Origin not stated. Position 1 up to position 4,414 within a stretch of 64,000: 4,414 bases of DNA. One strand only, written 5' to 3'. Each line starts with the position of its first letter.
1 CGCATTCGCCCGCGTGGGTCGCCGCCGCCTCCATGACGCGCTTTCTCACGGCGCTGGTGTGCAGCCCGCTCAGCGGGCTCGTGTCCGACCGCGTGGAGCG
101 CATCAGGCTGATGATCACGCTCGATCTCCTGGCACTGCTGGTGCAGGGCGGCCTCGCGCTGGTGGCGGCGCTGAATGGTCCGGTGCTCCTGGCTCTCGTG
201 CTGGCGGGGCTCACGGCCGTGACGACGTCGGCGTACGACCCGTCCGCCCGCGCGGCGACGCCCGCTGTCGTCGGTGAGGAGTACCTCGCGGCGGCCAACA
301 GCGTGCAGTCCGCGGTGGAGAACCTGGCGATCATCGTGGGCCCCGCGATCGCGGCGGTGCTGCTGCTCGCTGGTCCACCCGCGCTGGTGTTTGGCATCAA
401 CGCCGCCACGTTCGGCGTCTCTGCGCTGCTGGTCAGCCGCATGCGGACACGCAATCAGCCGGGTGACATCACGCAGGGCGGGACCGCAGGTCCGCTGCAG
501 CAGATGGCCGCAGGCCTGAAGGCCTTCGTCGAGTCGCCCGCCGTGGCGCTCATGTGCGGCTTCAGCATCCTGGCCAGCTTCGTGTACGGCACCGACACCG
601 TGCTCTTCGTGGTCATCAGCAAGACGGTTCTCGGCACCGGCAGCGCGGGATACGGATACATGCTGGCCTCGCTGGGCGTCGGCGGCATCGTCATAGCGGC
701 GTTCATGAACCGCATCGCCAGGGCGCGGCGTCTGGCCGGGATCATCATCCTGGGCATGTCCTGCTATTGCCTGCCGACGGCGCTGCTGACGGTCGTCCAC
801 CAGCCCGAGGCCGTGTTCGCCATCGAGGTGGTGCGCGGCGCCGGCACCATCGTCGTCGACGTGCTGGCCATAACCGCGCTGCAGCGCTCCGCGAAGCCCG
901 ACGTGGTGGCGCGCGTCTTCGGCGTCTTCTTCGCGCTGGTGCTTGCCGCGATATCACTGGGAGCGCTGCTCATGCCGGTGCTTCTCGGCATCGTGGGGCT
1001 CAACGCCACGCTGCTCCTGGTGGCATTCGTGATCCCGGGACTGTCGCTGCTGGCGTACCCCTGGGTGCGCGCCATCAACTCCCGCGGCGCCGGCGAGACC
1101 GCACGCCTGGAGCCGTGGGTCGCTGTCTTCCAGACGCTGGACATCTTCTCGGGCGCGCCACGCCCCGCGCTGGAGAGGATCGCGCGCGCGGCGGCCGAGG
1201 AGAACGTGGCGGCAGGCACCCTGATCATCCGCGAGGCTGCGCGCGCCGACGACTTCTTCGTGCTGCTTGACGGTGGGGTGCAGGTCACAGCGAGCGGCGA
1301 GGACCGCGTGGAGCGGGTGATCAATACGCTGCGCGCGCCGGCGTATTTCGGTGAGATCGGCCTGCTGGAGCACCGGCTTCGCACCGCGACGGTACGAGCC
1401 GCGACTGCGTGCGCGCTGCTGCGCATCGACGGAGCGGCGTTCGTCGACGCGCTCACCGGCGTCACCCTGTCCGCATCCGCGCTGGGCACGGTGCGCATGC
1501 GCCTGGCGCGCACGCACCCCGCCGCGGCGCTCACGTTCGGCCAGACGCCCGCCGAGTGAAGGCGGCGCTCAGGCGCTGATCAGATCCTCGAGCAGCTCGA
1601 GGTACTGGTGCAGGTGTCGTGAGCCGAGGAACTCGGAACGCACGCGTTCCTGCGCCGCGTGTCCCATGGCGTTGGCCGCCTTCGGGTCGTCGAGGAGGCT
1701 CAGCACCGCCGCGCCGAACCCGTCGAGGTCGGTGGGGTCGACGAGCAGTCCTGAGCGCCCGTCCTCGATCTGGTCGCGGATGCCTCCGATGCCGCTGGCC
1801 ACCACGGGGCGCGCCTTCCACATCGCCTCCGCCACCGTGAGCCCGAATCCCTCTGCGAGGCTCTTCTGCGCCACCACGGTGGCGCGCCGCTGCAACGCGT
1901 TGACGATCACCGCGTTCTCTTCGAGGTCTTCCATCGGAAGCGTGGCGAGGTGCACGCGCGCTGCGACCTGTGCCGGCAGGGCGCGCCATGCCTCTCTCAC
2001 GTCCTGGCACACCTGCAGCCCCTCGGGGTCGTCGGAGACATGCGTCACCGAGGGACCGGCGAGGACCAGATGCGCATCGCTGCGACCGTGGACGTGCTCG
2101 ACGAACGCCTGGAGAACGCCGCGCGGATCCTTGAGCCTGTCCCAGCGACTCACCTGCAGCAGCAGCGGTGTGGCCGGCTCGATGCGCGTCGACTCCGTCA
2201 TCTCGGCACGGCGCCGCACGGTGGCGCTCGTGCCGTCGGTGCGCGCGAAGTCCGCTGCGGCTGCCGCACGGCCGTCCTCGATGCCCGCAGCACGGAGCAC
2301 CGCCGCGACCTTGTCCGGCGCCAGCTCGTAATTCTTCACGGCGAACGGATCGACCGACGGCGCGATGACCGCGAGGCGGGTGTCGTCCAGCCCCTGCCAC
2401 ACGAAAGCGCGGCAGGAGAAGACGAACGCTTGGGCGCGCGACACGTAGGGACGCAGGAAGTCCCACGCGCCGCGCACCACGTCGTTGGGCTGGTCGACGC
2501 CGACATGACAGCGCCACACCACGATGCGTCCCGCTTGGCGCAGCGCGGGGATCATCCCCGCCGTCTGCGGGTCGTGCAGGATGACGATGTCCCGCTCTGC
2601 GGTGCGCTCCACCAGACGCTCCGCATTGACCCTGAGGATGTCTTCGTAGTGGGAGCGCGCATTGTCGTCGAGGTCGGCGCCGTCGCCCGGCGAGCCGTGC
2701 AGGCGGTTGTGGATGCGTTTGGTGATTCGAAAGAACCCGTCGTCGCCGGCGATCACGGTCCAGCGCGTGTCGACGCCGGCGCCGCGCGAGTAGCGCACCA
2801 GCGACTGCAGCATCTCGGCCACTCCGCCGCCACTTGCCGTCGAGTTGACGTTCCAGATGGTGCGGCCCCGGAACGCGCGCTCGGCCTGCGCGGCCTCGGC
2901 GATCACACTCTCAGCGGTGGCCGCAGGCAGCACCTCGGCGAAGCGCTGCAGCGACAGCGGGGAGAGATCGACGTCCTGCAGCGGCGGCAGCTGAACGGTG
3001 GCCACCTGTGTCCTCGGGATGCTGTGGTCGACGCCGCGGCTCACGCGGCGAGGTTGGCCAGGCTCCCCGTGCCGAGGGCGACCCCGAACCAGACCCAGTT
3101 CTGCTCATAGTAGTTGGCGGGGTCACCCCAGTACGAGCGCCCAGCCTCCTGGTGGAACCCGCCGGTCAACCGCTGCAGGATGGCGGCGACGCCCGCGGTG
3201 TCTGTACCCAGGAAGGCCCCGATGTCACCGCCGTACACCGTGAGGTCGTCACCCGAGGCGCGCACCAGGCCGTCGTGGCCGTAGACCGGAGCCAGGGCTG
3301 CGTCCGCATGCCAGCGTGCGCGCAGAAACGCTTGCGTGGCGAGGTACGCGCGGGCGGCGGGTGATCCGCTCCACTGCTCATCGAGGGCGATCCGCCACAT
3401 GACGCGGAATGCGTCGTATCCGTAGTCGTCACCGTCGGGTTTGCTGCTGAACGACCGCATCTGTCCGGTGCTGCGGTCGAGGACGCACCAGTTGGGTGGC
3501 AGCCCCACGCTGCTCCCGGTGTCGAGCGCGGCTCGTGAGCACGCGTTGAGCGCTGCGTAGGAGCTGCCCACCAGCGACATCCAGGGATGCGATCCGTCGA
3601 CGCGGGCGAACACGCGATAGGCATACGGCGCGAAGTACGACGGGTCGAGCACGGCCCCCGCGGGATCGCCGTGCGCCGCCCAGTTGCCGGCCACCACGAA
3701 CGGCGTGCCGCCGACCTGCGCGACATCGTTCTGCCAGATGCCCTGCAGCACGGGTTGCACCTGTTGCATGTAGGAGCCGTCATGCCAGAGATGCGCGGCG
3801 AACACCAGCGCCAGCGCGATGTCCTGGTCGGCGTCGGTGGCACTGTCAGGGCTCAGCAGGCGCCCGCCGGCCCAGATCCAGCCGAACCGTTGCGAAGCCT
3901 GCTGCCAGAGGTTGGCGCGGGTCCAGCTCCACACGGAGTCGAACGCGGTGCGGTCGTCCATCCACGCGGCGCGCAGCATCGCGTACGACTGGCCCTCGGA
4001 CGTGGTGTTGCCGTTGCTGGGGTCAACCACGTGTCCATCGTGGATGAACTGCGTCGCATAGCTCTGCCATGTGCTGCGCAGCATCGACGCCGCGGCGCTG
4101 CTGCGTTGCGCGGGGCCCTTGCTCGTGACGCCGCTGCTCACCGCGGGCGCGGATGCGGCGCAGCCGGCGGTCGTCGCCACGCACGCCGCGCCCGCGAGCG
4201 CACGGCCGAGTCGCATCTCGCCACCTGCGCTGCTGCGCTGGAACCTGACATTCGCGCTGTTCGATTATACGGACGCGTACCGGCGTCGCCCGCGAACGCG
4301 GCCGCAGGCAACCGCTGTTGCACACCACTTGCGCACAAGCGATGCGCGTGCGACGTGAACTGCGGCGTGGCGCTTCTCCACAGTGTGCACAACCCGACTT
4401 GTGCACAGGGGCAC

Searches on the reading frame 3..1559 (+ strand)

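Call 79: search_protein_families(library=pfam, proteins=[window:3-1559:+], max_evalue=0.00001)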
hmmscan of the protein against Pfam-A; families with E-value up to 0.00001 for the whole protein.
window:3-1559:+ (518 aa): 3 families
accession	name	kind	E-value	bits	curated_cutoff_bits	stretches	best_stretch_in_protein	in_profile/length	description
PF07690.21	MFS_1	-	2.8e-24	86.1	33.4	1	7-320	35-346/347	Major Facilitator Superfamily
PF05977.19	MFS_3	-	3.5e-17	62.5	27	1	2-342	43-381/524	Transmembrane secretion effector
PF00027.35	cNMP_binding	-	7.6e-17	61.5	27.5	1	400-484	2-86/89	Cyclic nucleotide-binding domain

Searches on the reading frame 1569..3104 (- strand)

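Call 79: search_protein_families(library=pfam, proteins=[window:1569-3104:-], max_evalue=0.00001)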
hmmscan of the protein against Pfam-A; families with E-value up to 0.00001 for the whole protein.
window:1569-3104:- (511 aa): 4 families
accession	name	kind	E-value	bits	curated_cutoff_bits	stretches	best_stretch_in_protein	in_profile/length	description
PF21269.3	TreT_GT1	-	6.8e-47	159.2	27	1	85-235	1-143/144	Trehalose synthase, N-terminal domain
PF00534.26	Glycos_transf_1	-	2.2e-19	70.1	26.4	1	302-487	5-172/172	Glycosyl transferases group 1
PF13692.12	Glyco_trans_1_4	-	4e-17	63.3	27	1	313-473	2-142/142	Glycosyl transferases group 1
PF20706.3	GT4-conflict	-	3.1e-06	26.9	26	1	393-488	267-372/385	Family 4 Glycosyltransferase in conflict systems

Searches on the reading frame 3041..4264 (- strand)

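Call 79: search_protein_families(library=pfam, proteins=[window:3041-4264:-], max_evalue=0.00001)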
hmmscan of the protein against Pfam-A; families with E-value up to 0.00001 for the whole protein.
window:3041-4264:- (407 aa): 1 family
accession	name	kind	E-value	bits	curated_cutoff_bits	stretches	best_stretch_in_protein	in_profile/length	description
PF01270.23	Glyco_hydro_8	-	1.1e-39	136.9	24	1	56-322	18-276/341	Glycosyl hydrolases family 8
